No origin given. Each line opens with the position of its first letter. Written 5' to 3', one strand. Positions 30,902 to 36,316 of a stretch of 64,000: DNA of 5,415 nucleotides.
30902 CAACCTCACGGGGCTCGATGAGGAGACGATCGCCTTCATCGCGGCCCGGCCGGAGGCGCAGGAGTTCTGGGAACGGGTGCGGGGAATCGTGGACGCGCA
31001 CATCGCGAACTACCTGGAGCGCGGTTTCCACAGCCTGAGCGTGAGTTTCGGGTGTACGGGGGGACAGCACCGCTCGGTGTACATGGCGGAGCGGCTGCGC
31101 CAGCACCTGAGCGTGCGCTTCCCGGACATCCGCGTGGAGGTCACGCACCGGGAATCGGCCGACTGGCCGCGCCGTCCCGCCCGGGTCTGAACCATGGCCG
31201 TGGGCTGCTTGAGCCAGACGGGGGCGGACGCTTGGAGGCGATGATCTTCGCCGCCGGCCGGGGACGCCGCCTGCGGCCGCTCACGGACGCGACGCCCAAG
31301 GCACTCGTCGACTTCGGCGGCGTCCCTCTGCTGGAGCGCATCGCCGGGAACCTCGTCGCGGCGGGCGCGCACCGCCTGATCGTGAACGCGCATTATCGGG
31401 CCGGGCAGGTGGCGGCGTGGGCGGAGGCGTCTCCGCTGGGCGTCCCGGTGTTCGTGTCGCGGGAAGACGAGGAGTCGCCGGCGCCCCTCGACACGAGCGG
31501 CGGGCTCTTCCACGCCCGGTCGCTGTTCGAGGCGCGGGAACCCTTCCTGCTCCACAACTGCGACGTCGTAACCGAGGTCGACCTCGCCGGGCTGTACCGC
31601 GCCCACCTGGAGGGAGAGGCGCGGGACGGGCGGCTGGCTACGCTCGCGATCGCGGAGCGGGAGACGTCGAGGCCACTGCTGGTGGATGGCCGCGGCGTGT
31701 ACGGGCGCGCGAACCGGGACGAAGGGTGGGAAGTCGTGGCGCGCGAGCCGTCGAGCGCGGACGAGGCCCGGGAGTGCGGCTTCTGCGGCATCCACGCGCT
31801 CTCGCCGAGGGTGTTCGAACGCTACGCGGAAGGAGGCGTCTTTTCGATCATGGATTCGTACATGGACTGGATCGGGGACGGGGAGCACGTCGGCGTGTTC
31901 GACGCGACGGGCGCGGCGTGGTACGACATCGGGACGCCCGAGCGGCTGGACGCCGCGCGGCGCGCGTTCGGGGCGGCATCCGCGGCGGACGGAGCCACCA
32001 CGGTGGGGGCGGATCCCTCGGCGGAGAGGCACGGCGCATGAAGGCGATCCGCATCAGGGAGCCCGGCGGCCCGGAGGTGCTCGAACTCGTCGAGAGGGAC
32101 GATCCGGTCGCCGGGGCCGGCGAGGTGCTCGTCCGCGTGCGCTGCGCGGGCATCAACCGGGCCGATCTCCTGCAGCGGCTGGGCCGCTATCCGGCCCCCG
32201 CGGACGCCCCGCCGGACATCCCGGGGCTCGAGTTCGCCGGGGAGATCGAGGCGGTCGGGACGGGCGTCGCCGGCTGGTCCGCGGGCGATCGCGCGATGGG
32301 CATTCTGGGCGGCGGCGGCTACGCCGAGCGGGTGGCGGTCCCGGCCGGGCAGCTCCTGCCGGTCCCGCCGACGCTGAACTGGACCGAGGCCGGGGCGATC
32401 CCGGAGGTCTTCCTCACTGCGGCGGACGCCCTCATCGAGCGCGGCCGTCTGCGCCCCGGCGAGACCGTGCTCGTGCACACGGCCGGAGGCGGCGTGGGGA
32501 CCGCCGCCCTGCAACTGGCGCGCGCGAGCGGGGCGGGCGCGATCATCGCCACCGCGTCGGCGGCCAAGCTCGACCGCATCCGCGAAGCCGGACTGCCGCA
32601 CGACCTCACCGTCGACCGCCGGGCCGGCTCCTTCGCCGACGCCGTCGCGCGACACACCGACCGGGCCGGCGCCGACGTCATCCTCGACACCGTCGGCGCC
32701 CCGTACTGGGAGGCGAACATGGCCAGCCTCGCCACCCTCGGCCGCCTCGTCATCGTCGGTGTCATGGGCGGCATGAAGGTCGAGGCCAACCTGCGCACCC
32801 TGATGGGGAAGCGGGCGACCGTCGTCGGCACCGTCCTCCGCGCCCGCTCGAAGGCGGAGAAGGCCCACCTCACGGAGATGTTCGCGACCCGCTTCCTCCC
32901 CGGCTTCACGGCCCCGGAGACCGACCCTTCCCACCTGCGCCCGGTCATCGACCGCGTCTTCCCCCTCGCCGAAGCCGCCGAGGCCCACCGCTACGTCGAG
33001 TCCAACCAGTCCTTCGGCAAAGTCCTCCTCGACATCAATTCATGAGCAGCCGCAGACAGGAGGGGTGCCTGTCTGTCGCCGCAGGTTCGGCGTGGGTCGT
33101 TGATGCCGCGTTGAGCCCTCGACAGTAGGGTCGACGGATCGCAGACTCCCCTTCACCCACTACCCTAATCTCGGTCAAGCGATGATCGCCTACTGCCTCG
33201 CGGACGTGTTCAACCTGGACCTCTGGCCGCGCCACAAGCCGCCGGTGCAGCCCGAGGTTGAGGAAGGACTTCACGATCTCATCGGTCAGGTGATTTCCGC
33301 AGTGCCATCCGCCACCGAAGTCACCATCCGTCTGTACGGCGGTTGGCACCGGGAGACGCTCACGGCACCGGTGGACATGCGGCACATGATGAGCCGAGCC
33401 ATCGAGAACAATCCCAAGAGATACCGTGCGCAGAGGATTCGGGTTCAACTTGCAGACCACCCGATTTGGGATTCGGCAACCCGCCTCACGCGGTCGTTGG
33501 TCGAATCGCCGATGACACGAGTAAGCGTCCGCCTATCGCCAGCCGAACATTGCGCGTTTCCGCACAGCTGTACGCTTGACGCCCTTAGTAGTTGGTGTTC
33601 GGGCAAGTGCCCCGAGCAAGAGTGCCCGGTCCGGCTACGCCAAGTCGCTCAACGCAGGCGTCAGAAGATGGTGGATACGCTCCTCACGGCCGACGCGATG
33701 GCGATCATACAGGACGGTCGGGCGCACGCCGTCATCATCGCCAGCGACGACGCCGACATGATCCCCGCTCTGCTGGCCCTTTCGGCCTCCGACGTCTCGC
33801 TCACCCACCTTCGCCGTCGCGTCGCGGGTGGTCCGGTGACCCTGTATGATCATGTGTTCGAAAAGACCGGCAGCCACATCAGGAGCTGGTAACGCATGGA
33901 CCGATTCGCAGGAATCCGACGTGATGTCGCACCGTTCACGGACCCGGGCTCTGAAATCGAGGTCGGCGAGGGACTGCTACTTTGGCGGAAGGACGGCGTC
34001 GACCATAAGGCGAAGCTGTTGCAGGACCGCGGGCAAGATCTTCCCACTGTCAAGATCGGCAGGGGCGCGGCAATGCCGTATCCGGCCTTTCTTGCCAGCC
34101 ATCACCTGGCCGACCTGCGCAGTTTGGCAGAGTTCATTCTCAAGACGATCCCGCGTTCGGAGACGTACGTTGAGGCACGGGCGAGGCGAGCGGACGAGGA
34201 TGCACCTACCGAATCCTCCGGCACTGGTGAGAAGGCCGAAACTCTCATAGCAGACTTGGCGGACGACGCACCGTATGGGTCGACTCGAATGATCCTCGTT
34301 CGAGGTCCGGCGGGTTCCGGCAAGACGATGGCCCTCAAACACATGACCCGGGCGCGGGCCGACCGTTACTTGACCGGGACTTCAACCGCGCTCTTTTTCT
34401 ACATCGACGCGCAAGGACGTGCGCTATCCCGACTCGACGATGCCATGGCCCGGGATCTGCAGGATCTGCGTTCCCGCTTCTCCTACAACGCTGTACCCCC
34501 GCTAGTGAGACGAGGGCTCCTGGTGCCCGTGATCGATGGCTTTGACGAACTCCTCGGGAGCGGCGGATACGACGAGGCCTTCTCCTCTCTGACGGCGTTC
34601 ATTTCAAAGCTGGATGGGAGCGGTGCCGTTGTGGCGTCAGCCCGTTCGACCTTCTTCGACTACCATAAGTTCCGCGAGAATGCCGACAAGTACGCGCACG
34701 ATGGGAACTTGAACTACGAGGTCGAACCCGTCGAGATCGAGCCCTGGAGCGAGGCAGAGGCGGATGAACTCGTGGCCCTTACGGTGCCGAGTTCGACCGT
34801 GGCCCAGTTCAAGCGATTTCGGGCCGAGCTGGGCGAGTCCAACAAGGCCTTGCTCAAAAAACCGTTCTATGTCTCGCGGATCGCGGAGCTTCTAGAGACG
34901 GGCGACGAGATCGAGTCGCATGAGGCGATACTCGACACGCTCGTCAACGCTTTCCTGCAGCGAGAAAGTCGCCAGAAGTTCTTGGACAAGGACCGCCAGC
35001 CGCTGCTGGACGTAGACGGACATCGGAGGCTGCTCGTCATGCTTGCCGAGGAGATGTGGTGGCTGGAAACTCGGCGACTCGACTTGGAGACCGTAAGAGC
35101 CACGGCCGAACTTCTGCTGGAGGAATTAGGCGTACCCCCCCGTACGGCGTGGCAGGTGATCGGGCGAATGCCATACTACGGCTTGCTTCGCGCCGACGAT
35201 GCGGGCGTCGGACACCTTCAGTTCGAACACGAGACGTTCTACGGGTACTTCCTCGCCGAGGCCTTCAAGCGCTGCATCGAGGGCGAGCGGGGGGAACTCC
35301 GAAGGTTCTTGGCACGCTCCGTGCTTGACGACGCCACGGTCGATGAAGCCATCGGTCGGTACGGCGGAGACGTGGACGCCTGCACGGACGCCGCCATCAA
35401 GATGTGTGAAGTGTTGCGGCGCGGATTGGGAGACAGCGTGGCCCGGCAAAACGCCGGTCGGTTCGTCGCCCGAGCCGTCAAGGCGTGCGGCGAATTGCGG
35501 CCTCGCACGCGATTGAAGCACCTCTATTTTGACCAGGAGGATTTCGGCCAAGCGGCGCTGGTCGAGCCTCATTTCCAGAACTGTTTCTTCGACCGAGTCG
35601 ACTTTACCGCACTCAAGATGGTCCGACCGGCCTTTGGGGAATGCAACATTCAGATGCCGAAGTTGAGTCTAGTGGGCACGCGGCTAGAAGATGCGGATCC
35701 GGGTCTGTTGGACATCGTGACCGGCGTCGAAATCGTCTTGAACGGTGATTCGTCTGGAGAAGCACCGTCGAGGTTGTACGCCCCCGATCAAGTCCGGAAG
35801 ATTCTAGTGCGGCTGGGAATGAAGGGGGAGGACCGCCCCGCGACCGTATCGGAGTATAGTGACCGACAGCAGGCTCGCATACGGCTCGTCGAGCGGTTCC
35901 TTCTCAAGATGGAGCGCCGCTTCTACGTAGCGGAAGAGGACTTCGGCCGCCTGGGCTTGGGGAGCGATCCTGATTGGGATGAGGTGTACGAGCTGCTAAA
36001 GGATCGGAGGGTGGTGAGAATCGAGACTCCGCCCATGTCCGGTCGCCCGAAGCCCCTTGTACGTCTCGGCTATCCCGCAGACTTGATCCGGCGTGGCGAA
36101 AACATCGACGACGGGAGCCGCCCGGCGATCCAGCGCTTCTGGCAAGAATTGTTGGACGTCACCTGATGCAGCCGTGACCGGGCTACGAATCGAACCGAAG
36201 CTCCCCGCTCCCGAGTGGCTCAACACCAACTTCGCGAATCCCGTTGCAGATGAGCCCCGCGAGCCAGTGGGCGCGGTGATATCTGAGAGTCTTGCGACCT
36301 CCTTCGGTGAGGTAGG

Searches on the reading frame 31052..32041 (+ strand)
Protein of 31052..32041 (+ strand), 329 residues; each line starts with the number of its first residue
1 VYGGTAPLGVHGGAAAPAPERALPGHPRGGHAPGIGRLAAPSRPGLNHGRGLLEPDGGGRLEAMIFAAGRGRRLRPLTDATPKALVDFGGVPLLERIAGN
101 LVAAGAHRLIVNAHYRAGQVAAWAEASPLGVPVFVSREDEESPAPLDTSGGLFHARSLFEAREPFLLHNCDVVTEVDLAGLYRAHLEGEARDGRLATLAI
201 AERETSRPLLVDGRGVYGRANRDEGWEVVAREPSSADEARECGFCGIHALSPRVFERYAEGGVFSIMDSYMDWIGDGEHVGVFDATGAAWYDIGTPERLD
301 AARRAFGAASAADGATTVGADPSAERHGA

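Call 42: search_protein_families(library=pfam, proteins=[window:31052-32041:+], max_evalue=0.1)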
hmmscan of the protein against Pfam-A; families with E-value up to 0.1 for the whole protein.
window:31052-32041:+ (329 aa): 2 families
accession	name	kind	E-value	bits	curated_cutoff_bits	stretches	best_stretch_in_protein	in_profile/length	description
PF00483.29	NTP_transferase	-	9.1e-15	55.3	21.2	1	63-301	2-237/245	Nucleotidyl transferase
PF12804.13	NTP_transf_3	-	3.3e-11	44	27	1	63-187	1-112/160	MobA-like NTP transferase domain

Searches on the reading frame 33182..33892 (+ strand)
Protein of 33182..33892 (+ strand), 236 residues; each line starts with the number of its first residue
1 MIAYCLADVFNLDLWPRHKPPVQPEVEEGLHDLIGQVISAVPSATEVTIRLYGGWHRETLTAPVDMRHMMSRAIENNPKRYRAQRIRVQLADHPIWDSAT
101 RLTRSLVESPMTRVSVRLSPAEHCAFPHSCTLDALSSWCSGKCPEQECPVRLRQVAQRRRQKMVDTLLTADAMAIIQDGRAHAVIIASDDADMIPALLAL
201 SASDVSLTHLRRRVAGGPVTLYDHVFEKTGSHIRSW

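Call 42: search_protein_families(library=pfam, proteins=[window:33182-33892:+], max_evalue=0.1)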
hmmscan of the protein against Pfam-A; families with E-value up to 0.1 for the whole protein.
window:33182-33892:+ (236 aa): 1 family
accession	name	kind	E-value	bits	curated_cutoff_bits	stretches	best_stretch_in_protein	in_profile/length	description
PF01936.24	NYN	-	5e-05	24.3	24.2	1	148-205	58-118/145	NYN domain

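Call 70: search_protein_families(library=padloc, proteins=[window:33182-33892:+], max_evalue=0.01)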
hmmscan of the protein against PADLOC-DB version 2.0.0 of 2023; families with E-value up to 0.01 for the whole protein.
window:33182-33892:+ (236 aa): 0 families

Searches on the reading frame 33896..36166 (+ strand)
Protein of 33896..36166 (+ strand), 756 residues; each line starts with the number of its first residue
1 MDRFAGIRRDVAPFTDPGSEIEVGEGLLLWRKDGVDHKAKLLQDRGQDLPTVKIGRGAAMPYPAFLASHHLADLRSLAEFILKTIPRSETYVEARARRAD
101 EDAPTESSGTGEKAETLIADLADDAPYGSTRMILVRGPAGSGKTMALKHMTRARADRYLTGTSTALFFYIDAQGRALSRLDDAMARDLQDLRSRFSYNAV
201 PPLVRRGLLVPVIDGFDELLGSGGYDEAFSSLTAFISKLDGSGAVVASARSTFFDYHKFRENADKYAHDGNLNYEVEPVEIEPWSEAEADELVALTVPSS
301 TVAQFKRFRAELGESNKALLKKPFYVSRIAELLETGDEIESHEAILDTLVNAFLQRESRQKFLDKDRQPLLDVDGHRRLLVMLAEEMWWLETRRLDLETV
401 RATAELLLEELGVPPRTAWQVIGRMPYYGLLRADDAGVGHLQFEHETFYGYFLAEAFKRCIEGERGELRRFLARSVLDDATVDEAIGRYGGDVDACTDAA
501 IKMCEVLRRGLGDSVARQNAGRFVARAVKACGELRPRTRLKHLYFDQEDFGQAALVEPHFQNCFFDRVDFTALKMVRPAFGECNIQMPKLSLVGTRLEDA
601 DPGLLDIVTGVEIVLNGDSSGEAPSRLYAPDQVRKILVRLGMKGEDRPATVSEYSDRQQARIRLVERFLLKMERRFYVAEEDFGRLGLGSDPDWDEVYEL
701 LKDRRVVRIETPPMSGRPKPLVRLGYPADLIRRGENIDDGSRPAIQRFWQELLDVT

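Call 4: search_protein_families(library=pfam, proteins=[window:33896-36166:+], max_evalue=0.01)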
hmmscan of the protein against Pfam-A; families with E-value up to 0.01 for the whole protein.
window:33896-36166:+ (756 aa): 5 families
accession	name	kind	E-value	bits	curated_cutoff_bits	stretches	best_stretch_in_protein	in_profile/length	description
PF05729.18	NACHT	-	9.1e-08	32.5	26.7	1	131-225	1-99/167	NACHT domain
PF13191.12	AAA_16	-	1.1e-05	26.4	32.6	1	117-166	11-63/167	AAA ATPase domain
PF25199.1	nSTAND_NTPase5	-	6.2e-05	23.3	34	1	115-152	26-63/145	Novel STAND NTPase 5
PF13401.12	AAA_22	-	0.00017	22.3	27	1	130-230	5-102/130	AAA domain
PF24883.2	NPHP3_N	-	0.0049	17.5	24.8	0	129-184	21-72/164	Nephrocystin 3, N-terminal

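Call 5: search_protein_families(library=padloc, proteins=[window:33896-36166:+], max_evalue=0.01)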
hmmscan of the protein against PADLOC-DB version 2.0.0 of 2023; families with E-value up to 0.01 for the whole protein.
window:33896-36166:+ (756 aa): 2 families
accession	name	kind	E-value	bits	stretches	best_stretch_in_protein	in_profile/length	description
PDLC04140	mad8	-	0.0024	15.5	0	116-181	15-75/314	mads_8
PDLC02496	BrxF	-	0.0098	14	0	130-151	21-42/158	BrxF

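Call 7: search_protein_families(library=ncbifam, proteins=[window:33896-36166:+], max_evalue=0.01)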
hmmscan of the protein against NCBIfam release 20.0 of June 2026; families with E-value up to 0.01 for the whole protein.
window:33896-36166:+ (756 aa): 1 family
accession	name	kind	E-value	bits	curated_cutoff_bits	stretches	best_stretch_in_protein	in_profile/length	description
NF051894.1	anti_phage_HalA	equivalog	0.0022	17.3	250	1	541-591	75-125/338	anti-phage Hailong system effector protein HalA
